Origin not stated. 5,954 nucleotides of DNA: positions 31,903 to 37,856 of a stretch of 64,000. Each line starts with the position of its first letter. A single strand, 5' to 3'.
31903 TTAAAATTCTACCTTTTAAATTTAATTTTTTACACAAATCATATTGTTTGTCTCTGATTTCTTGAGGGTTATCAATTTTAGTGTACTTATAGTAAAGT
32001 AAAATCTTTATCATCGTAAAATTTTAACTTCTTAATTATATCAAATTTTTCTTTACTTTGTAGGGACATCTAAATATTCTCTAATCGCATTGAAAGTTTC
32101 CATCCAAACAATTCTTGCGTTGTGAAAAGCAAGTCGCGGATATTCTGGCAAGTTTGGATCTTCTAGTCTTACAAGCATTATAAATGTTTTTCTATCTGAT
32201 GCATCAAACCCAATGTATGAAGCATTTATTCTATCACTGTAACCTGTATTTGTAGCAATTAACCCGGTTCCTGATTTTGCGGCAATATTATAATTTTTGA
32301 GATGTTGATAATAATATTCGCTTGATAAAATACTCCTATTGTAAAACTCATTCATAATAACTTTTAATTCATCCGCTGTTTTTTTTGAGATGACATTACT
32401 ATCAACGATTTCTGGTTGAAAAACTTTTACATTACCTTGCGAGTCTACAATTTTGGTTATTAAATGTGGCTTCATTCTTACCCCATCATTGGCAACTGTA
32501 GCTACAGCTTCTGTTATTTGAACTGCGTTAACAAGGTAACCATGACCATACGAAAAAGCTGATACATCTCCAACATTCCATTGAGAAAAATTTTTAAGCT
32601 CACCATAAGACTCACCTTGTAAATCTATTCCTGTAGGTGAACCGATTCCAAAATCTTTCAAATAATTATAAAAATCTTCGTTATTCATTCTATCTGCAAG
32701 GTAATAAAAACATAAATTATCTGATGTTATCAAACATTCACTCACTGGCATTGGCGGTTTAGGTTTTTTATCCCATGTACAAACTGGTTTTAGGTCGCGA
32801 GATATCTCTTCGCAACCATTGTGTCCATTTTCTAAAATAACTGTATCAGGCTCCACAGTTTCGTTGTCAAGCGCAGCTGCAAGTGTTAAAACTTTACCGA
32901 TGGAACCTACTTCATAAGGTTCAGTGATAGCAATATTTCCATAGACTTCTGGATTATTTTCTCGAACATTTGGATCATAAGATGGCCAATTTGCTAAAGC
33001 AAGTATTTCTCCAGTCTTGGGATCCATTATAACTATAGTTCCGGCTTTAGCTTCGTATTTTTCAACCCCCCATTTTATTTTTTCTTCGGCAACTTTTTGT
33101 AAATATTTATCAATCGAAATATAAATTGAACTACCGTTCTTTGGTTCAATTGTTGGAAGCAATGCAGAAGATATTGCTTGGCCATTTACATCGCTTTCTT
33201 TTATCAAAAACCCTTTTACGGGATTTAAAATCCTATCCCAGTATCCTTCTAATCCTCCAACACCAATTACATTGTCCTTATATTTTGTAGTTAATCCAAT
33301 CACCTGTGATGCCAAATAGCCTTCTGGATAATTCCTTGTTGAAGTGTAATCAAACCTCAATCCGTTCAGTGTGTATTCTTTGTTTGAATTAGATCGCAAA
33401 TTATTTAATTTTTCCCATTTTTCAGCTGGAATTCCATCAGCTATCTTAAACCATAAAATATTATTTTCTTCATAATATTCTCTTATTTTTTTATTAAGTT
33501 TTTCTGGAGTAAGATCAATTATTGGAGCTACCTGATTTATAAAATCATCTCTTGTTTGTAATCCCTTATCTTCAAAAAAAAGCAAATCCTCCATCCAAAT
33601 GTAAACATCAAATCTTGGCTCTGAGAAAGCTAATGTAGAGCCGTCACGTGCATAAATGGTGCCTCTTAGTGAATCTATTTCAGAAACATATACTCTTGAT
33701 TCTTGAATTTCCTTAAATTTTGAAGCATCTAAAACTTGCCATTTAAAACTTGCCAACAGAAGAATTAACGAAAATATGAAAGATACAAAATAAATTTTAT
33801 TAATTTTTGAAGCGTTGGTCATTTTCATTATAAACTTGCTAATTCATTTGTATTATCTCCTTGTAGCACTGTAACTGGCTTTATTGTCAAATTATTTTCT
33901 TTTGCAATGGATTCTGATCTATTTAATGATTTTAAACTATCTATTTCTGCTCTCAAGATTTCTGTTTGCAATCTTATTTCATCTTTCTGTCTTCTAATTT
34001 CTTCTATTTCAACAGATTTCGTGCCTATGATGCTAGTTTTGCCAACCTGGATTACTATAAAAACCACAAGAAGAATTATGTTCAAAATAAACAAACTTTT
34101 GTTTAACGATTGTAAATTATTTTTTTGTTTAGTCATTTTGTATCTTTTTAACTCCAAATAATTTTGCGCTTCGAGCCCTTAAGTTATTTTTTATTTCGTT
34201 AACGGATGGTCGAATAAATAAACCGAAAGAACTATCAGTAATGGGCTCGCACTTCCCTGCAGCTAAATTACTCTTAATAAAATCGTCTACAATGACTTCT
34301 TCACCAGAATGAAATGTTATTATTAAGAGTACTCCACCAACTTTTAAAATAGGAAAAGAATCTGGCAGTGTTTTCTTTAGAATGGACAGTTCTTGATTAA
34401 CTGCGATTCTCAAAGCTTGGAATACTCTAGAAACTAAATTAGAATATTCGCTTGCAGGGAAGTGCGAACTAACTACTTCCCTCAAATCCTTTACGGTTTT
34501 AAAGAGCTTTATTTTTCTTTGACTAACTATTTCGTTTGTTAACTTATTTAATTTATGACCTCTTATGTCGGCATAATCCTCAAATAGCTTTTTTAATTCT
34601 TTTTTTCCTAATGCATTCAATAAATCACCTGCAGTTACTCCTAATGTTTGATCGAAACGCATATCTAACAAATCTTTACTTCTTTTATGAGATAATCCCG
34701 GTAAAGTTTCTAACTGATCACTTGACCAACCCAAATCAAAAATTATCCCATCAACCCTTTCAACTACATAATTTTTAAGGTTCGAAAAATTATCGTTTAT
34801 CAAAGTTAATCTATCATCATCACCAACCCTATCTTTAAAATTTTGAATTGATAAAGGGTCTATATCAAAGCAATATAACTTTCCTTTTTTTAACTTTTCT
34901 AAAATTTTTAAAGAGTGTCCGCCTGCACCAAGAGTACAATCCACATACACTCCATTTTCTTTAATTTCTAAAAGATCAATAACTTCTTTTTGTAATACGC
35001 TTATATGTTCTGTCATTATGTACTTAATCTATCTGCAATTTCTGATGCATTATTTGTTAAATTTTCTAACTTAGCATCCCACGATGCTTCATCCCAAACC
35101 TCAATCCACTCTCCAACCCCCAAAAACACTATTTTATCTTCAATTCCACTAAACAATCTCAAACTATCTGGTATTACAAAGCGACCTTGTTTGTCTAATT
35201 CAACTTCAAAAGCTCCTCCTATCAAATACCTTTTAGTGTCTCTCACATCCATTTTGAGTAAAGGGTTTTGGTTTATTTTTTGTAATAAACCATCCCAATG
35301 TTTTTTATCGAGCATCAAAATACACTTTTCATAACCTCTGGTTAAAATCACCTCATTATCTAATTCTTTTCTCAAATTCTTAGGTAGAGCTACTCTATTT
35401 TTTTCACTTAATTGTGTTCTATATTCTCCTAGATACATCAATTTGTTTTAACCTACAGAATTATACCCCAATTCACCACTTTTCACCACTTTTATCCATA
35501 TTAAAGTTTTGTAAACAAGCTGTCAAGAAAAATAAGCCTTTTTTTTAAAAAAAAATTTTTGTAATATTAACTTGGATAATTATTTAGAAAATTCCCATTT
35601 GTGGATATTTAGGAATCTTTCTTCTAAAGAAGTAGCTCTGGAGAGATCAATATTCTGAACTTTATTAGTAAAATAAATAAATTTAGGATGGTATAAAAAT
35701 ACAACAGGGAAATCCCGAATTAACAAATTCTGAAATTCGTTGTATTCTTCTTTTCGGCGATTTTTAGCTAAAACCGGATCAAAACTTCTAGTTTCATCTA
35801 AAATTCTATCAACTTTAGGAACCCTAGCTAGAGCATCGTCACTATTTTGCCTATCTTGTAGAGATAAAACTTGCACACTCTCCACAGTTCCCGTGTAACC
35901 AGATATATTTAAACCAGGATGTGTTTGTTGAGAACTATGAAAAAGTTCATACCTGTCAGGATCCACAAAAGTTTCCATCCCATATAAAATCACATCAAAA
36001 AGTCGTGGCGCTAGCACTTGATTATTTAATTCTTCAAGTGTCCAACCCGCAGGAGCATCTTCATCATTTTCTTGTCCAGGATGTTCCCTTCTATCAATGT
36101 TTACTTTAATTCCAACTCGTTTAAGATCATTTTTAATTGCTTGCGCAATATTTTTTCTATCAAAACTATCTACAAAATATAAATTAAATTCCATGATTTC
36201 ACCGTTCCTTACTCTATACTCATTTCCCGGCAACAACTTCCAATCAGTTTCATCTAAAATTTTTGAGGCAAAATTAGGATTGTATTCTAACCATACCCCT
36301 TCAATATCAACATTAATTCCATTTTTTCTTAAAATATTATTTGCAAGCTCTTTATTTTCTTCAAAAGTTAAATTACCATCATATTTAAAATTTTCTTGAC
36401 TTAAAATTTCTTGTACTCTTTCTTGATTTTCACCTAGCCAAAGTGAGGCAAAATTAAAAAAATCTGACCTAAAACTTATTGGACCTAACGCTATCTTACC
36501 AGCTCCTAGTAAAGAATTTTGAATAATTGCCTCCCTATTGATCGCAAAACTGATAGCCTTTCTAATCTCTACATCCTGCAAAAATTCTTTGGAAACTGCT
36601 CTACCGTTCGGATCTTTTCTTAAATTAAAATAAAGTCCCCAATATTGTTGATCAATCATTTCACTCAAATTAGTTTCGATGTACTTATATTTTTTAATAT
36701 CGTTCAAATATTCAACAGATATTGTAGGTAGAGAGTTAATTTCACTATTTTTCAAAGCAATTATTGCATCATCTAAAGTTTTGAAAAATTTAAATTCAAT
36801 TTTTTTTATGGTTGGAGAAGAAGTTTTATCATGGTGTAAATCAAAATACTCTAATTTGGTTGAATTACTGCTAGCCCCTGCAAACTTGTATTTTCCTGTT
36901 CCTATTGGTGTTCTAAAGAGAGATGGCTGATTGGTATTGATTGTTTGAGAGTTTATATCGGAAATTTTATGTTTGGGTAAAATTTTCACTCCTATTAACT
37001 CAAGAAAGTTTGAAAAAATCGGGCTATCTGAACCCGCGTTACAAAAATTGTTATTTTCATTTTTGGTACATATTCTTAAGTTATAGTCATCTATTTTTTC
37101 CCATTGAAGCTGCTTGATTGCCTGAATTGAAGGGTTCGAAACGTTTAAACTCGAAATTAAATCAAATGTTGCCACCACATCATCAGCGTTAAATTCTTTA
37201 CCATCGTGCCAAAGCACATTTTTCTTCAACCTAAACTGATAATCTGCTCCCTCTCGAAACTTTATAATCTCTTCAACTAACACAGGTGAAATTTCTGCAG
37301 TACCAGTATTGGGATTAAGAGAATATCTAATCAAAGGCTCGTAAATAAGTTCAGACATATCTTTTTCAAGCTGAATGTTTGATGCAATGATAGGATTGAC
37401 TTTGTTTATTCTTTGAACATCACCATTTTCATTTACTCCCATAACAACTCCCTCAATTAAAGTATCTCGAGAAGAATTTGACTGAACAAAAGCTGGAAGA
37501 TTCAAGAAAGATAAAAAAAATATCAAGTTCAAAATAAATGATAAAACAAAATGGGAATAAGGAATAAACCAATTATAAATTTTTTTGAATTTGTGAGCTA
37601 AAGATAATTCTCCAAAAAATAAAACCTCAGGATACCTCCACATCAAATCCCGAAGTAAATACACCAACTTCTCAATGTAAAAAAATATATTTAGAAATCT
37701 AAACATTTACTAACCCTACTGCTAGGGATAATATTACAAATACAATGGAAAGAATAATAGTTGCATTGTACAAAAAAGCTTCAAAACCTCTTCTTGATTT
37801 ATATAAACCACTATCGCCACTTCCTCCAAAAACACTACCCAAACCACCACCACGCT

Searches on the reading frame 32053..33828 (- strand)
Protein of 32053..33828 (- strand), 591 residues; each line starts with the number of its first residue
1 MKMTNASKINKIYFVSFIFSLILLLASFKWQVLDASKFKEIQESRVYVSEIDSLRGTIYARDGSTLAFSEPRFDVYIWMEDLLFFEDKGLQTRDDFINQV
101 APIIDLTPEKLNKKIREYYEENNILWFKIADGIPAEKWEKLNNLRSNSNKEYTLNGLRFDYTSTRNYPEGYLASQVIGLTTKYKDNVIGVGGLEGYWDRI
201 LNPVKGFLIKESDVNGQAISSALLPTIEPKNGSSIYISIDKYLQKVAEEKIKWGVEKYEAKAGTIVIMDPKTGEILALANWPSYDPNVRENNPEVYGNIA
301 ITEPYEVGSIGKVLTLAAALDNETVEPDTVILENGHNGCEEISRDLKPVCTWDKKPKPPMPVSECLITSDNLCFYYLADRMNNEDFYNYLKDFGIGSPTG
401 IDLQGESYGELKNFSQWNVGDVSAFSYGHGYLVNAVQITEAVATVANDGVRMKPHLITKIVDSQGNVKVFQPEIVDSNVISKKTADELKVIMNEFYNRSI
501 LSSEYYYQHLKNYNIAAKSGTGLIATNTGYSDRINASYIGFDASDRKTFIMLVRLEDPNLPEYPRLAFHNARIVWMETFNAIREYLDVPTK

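Call 54: search_protein_families(library=pfam, proteins=[window:32053-33828:-], max_evalue=0.00001)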
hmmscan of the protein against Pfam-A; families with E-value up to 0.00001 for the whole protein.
window:32053-33828:- (591 aa): 2 families
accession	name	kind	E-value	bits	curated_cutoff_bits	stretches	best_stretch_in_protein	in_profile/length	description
PF00905.27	Transpeptidase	-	3.2e-59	201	22.1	1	263-559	1-282/299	Penicillin binding protein transpeptidase domain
PF03717.20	PBP_dimer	-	5e-17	63.3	24.4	1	51-220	2-177/180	Penicillin-binding Protein dimerisation domain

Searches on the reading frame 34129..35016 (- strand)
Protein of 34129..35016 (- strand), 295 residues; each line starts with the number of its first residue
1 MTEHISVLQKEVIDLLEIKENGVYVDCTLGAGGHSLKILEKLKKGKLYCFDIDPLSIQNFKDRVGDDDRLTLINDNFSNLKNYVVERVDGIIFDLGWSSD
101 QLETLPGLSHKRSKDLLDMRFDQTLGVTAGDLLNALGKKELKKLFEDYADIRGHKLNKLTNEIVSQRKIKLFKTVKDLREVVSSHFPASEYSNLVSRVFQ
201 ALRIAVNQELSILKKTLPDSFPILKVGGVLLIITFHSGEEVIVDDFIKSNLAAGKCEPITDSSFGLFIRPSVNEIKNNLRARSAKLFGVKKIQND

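Call 54: search_protein_families(library=pfam, proteins=[window:34129-35016:-], max_evalue=0.00001)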
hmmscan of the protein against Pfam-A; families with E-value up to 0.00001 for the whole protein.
window:34129-35016:- (295 aa): 2 families
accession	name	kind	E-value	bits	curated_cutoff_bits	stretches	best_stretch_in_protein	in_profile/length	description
PF01795.25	Methyltransf_5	-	3.1e-72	244.1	27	1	2-291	2-308/309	MraW methylase family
PF06962.18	rRNA_methylase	-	1.2e-06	28.9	22.7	1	47-97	1-54/137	Putative rRNA methylase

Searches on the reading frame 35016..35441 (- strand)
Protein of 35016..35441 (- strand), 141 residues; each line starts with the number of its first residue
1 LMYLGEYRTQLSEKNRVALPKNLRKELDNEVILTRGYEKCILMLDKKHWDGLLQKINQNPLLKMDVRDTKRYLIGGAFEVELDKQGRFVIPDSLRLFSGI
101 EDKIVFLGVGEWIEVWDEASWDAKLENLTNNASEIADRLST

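Call 66: search_protein_families(library=pfam, proteins=[window:35016-35441:-], max_evalue=0.001)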
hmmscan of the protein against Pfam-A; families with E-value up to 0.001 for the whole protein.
window:35016-35441:- (141 aa): 1 family
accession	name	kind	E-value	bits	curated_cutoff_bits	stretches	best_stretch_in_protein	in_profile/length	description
PF02381.23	MraZ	-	2.7e-28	98.2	23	2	73-138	1-67/72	MraZ protein, putative antitoxin-like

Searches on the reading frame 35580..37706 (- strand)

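Call 46: search_protein_families(library=pfam, proteins=[window:35580-37706:-], max_evalue=0.001)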
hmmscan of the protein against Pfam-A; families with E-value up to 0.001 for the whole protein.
window:35580-37706:- (708 aa): 1 family
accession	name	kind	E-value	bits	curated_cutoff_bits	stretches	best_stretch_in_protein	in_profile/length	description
PF00496.27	SBP_bac_5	-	4.1e-47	161.5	32.4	1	139-543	2-327/368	Bacterial extracellular solute-binding proteins, family 5 Middle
